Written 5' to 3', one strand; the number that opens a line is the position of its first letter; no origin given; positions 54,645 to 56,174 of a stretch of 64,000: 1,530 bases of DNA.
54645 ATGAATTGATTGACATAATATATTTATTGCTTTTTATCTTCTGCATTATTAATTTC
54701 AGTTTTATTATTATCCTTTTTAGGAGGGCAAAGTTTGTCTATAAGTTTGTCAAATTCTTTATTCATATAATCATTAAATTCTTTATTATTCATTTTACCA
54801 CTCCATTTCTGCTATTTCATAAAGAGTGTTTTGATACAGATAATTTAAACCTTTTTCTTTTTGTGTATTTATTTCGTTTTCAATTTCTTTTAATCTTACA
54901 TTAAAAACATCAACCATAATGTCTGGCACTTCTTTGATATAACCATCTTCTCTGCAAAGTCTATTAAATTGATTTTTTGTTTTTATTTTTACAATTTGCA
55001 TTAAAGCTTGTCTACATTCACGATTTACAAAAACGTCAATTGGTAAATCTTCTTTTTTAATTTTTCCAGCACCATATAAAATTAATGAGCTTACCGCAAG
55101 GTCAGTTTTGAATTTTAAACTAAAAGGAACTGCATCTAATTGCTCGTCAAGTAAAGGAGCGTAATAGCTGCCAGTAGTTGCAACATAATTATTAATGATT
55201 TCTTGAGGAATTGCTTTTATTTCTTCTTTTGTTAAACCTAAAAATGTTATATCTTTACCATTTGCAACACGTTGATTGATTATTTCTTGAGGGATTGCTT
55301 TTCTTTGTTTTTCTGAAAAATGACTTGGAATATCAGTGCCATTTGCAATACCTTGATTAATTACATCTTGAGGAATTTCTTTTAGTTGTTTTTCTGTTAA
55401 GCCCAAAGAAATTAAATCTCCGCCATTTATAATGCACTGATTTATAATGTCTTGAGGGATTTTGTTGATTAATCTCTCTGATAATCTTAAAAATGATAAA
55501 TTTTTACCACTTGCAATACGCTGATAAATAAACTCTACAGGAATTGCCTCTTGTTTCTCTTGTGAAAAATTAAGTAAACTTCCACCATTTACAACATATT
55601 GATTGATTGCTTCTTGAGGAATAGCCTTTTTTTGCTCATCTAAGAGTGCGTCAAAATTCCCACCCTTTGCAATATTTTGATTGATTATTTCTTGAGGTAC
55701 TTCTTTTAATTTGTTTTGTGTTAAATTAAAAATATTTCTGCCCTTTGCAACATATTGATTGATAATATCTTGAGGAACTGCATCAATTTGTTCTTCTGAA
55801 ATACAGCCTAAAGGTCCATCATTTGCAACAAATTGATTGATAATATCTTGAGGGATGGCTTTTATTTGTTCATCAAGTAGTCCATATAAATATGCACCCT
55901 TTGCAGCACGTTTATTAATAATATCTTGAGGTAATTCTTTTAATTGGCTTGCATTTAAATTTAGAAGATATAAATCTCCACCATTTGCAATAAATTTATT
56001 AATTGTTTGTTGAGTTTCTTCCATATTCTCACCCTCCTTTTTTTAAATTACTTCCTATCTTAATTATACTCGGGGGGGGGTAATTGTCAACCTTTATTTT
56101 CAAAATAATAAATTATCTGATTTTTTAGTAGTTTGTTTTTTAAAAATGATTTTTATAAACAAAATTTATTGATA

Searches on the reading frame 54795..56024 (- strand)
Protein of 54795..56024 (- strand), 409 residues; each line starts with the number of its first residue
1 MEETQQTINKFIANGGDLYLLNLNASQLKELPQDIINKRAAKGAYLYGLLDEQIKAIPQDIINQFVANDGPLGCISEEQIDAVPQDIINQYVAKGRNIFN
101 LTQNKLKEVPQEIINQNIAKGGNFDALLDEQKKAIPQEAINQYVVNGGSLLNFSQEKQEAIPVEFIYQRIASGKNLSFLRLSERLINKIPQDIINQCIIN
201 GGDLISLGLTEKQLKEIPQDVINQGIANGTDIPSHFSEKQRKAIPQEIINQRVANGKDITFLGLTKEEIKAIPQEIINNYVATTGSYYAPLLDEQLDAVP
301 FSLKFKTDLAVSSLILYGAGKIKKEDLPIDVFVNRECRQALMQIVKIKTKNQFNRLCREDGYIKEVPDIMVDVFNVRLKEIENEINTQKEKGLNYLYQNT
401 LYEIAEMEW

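Call 19: find_encoding_contigs(protein=window:54795-56024:-, flank=3000, max_places=10)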
Protein window:54795-56024:- (409 aa): 2 contigs read that carry it; 1 place shown.
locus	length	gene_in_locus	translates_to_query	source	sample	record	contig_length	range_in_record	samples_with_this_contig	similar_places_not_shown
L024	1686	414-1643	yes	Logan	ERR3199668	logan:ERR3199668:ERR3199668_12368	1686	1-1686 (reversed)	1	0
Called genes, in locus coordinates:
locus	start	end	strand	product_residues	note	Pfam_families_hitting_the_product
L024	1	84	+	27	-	?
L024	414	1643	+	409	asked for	-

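Call 22: search_protein_families(library=pfam, proteins=[window:54795-56024:-], max_evalue=0.01)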
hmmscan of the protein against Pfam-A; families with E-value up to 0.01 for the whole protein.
window:54795-56024:- (409 aa): 2 families
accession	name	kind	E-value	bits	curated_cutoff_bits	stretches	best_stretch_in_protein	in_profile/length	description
PF11372.14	DUF3173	-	0.0021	18.3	25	0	198-251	2-52/58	Domain of unknown function (DUF3173)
PF11148.14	DUF2922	-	0.0091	16.3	25.5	0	263-285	26-49/69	Protein of unknown function (DUF2922)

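Call 37: find_homologous_proteins(query=window:54795-56024:-)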
Query window:54795-56024:- (409 aa): 23 proteins with E <= 0.001 among 8000 candidates.
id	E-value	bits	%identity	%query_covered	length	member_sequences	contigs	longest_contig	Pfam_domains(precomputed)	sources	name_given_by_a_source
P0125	1.5e-106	375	40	94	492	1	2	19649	-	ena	-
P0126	1.1e-76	277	34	89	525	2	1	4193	-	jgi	-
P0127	1.6e-74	269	39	100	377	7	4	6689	-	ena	-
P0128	1.5e-70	256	33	93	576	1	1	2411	-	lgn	-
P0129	3.2e-70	255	43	81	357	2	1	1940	PF23168.3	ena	-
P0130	3.4e-65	239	36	100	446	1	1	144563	-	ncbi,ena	-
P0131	8.7e-57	211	33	83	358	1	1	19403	-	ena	-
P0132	8.6e-56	208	37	72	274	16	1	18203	-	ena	-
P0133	1.0e-54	204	41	69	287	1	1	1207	-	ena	-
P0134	1.6e-52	197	33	100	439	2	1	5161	-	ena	-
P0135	1.4e-50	191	34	87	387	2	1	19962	-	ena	-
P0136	1.4e-47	181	45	44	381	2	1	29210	-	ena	-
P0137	5.7e-47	179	33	99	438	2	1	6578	-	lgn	-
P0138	2.1e-44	170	39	67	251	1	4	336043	-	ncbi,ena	-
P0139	4.0e-41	159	38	64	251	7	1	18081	PF07746.17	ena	-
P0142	1.5e-36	144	33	70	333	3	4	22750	-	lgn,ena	-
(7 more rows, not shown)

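Call 38: find_encoding_contigs(protein=P0127, flank=10000, max_places=10)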
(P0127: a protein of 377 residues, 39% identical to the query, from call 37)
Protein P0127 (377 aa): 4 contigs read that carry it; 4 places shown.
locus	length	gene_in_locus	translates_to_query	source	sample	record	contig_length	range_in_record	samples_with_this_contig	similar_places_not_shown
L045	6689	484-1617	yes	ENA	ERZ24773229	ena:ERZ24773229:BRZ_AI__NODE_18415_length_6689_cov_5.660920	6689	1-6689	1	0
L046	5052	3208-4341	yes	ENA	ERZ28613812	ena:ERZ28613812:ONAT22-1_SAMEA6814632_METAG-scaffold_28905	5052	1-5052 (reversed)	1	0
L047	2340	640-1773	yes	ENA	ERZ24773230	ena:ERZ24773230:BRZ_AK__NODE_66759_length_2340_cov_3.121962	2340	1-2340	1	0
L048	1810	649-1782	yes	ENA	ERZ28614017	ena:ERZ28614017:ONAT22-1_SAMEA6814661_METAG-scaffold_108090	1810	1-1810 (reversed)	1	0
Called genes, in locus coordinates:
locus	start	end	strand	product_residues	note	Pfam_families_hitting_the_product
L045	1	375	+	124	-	?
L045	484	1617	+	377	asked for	-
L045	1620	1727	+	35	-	-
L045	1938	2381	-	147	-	PF00383:dCMP_cyt_deam_1, PF14437:MafB19-deam, PF14439:Bd3614-deam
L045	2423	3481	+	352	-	PF02517:Rce1-like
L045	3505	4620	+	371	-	PF02517:Rce1-like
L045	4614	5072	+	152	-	PF02590:SPOUT_MTase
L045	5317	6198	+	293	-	PF00318:Ribosomal_S2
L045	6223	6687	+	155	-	?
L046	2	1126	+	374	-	?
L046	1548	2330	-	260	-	PF00106:adh_short, PF13561:adh_short_C2, PF08659:KR (weak), PF08643:DUF1776 (weak)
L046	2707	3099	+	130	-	-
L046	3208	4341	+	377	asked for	-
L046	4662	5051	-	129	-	?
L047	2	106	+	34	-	?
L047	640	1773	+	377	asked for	-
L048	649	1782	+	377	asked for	-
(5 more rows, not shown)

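Call 39: find_encoding_contigs(protein=P0138, flank=10000, max_places=10)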
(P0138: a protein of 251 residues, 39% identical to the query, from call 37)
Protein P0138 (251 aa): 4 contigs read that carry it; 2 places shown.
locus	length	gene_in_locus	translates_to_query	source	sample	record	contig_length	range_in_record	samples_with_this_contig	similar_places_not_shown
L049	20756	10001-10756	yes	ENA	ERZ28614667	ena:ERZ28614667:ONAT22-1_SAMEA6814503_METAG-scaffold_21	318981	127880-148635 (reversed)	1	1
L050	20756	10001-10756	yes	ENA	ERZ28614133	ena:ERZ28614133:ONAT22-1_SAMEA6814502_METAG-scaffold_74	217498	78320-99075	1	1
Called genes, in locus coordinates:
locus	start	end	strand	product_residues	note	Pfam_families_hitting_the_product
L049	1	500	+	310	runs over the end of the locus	PF01207:Dus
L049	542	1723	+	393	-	PF00162:PGK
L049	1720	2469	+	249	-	PF00121:TIM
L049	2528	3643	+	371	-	PF05496:RuvB_N (weak), PF13177:DNA_pol3_delta2, PF13604:AAA_30 (weak), PF00004:AAA, PF07728:AAA_5 (weak), PF13173:AAA_14 (faint), PF22608:DNAX_ATPase_lid, PF12169:DNA_pol3_gamma3, +1 more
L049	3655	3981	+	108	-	-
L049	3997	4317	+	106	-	PF02575:YbaB_DNA_bd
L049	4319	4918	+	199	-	PF21176:RecR_HhH, PF02132:RecR_ZnF, PF01751:Toprim, PF13662:Toprim_4, PF21175:RecR_C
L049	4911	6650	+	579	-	PF03485:Arg_tRNA_synt_N, PF00750:tRNA-synt_1d, PF05746:DALR_1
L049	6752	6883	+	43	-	-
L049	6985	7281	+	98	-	-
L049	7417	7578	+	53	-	PF00471:Ribosomal_L33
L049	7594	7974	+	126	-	-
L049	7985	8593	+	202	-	PF02357:NusG, PF00467:KOW (weak), PF23284:KOW2_Spt5 (weak)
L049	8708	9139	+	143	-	PF03946:Ribosomal_L11_N, PF00298:Ribosomal_L11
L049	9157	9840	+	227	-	PF00687:Ribosomal_L1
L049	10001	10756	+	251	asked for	-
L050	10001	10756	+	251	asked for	-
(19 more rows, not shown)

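Call 40: find_encoding_contigs(protein=P0142, flank=10000, max_places=10)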
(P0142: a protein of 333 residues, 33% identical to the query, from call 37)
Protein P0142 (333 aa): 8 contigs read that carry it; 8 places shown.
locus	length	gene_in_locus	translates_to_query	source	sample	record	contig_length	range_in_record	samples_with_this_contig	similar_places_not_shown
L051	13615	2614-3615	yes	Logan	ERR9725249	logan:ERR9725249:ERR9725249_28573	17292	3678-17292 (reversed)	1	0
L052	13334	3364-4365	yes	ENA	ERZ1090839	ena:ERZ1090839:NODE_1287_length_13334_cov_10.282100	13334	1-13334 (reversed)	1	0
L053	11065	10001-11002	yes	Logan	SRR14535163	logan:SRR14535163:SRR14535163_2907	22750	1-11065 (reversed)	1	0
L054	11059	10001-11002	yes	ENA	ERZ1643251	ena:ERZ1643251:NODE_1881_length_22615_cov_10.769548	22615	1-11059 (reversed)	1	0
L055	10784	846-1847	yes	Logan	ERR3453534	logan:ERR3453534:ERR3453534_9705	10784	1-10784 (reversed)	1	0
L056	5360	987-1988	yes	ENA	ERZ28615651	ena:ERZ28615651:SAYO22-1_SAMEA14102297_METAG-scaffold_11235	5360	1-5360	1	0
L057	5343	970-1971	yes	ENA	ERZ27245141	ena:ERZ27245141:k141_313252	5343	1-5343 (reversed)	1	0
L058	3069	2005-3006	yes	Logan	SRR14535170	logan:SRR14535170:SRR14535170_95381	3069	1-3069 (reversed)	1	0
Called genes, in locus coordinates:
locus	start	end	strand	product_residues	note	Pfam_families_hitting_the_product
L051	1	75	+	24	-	?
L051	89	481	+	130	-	PF00584:SecE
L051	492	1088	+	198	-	PF02357:NusG, PF00467:KOW (weak), PF23284:KOW2_Spt5 (weak)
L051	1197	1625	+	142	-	PF03946:Ribosomal_L11_N, PF00298:Ribosomal_L11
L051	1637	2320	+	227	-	PF00687:Ribosomal_L1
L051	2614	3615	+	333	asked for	-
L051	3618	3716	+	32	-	-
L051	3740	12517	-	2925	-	-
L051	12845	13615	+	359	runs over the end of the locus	PF00535:Glycos_transf_2, PF10111:Glyco_tranf_2_2, PF13181:TPR_8 (faint), PF13428:TPR_14 (faint), PF00515:TPR_1 (weak), PF07719:TPR_2 (weak)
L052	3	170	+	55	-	?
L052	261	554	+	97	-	-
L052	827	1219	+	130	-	PF00584:SecE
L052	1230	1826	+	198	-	PF02357:NusG, PF00467:KOW (weak), PF23284:KOW2_Spt5 (weak)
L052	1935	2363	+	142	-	PF03946:Ribosomal_L11_N, PF00298:Ribosomal_L11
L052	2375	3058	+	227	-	PF00687:Ribosomal_L1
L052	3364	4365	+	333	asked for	-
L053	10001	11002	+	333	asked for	-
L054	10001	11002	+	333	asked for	-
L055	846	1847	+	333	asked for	-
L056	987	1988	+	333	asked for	-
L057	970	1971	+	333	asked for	-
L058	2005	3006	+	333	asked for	-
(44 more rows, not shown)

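Call 44: find_encoding_contigs(protein=P0125, flank=10000, max_places=10)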
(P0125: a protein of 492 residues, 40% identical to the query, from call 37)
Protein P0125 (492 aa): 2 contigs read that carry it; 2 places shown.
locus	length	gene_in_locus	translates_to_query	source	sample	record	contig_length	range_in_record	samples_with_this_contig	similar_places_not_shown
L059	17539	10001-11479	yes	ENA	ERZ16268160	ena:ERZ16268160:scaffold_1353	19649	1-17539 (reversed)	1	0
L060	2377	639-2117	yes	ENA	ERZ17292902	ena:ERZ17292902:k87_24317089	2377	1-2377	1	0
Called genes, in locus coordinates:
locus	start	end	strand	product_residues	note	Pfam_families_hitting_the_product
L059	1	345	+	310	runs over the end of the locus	PF01207:Dus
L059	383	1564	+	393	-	PF00162:PGK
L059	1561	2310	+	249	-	PF00121:TIM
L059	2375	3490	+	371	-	PF05496:RuvB_N (weak), PF13177:DNA_pol3_delta2, PF13604:AAA_30 (weak), PF00004:AAA, PF07728:AAA_5 (weak), PF13401:AAA_22 (faint), PF22608:DNAX_ATPase_lid, PF12169:DNA_pol3_gamma3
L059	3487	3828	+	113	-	-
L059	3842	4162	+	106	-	PF02575:YbaB_DNA_bd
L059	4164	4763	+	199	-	PF21176:RecR_HhH, PF02132:RecR_ZnF (weak), PF01751:Toprim, PF13662:Toprim_4, PF21175:RecR_C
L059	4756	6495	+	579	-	PF03485:Arg_tRNA_synt_N, PF00750:tRNA-synt_1d, PF05746:DALR_1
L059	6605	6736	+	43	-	-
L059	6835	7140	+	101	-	-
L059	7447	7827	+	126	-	PF00584:SecE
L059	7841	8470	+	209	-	PF02357:NusG, PF23284:KOW2_Spt5 (faint)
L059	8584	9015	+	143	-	PF03946:Ribosomal_L11_N, PF00298:Ribosomal_L11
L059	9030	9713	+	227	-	PF00687:Ribosomal_L1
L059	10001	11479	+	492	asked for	-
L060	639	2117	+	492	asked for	-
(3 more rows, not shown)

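Call 64: search_protein_families(library=ncbifam, max_evalue=0.01, proteins=[window:54795-56024:-])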
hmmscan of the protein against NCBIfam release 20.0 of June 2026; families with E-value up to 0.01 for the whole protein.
window:54795-56024:- (409 aa): 0 families

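Call 65: search_protein_families(library=padloc, max_evalue=0.01, proteins=[window:54795-56024:-])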
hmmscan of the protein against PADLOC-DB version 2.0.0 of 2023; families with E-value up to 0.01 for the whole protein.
window:54795-56024:- (409 aa): 1 family
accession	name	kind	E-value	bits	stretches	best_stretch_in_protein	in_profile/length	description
PDLC04514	PDC-M20B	-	0.0066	13.9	0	129-173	17-61/282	-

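Call 72: predict_structure(alignment_id=A2)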
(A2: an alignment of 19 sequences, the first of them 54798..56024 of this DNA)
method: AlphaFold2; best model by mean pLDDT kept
length: 409 residues; sequences in the alignment: 19
mean_pLDDT: 90.4   pTM: 0.84
mean pLDDT of the five models: 90.4, 89.3, 88.5, 88.3, 88.2
residues with pLDDT >= 90: 281; 70-90: 114; 50-70: 10; < 50: 4
segments of 3 or more residues with pLDDT < 50: 407-409
pLDDT, mean of each block of 10 residues (from residue 1): 87 92 89 97 94 98 96 97 97 92 97 95 92 95 91 87 94 85 88 95 87 92 92 80 92 89 87 94 84 91 92 95 93 95 91 90 86 91 94 82 49
secondary structure, 60 per line:
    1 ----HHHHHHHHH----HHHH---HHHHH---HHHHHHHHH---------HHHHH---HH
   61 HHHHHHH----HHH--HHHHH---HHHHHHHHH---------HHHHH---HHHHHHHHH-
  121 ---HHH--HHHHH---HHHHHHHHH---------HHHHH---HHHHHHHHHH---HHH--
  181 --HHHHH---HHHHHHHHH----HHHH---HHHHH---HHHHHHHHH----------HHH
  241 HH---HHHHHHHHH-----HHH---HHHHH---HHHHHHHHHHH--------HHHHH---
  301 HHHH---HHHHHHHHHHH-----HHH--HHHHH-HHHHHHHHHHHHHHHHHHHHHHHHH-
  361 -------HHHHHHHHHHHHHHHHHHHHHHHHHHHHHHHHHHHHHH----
elements in order: H5-13 H18-21 H25-29 H33-41 H51-55 H59-67 H77-81 H85-93 H103-107 H111-119 H129-133 H137-145 H155-159 H163-172 H183-187 H191-199 H204-207 H211-215 H219-227 H238-242 H246-254 H266-270 H274-284 H293-297 H301-304 H308-318 H329-333 H335-359 H368-405

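Call 75: fold_search(model_id=the predicted structure, library=pdb)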
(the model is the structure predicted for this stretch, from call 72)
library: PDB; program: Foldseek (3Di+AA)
matches with E <= 10: 524; with E <= 0.001: 0
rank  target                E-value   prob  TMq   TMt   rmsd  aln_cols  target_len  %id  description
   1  4rv1_D                7.8e-03  0.41  0.12  0.12  24.6       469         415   12  Crystal Structure of Engineered Protein. Northeast Structural Genomics Consortium (NESG) Target OR497. (released 2014-12-10)
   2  1wa5_B                1.6e-02  0.44  0.13  0.12  26.0       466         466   12  Structure of the Cse1:Imp-alpha:RanGTP complex (released 2004-12-13)
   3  5h2w_C                2.5e-02  0.35  0.14  0.14  26.7       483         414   11  Crystal structure of the karyopherin Kap60p bound to the SUMO protease Ulp1p (150-340) (released 2016-12-14)
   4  4b8j                  3.2e-02  0.28  0.13  0.12  26.8       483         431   11  rImp_alpha1a (released 2013-01-09)
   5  9ptd_D                3.8e-02  0.21  0.10  0.11  23.9       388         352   12  Crystal structure of C. elegans PUF-3 (released 2025-12-17)
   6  5xzx_A                4.1e-02  0.25  0.14  0.14  24.9       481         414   11  Crystal structure of importin-alpha3 bound to the nuclear localization signal of Ran-binding protein 3 (released 2017-08-09)
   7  5tbk_E                4.3e-02  0.25  0.12  0.12  26.0       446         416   10  Crystal structure of human importin a3 bound to RCC1 (released 2017-09-13)
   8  8syn_A                4.7e-02  0.54  0.18  0.11  29.5       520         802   12  Human VPS35L/VPS29/VPS26C Complex (released 2023-11-01)
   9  5k7v_A                5.9e-02  0.35  0.12  0.17  24.5       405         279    9  Computational Design of Self-Assembling Cyclic Protein Homooligomers (released 2017-04-12)
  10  9mg8_B                6.2e-02  0.35  0.14  0.16  27.6       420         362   10  Crystal Structure of b-iTHR-110 (released 2025-12-17)
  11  1ee5_A                6.4e-02  0.18  0.12  0.11  26.2       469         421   11  YEAST KARYOPHERIN (IMPORTIN) ALPHA IN A COMPLEX WITH A NUCLEOPLASMIN NLS PEPTIDE (released 2000-03-29)
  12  4b8p_A                7.0e-02  0.28  0.16  0.16  26.0       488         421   13  rImp_alpha_A89NLS (released 2013-01-09)
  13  3wpt_A                7.3e-02  0.25  0.15  0.14  26.4       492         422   13  Crystal structure of closed dimer of human importin-alpha1 (Rch1) (released 2015-01-21)
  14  7jjl_A                7.6e-02  0.20  0.14  0.14  25.6       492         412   11  Crystal structure of Importin Alpha 3 in complex with human LSD1 NLS (released 2020-08-05)
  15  8q8k_B                7.9e-02  0.25  0.16  0.15  23.9       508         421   12  KI Polyomavirus LTA NLS bound to importin alpha 2 (released 2024-02-07)
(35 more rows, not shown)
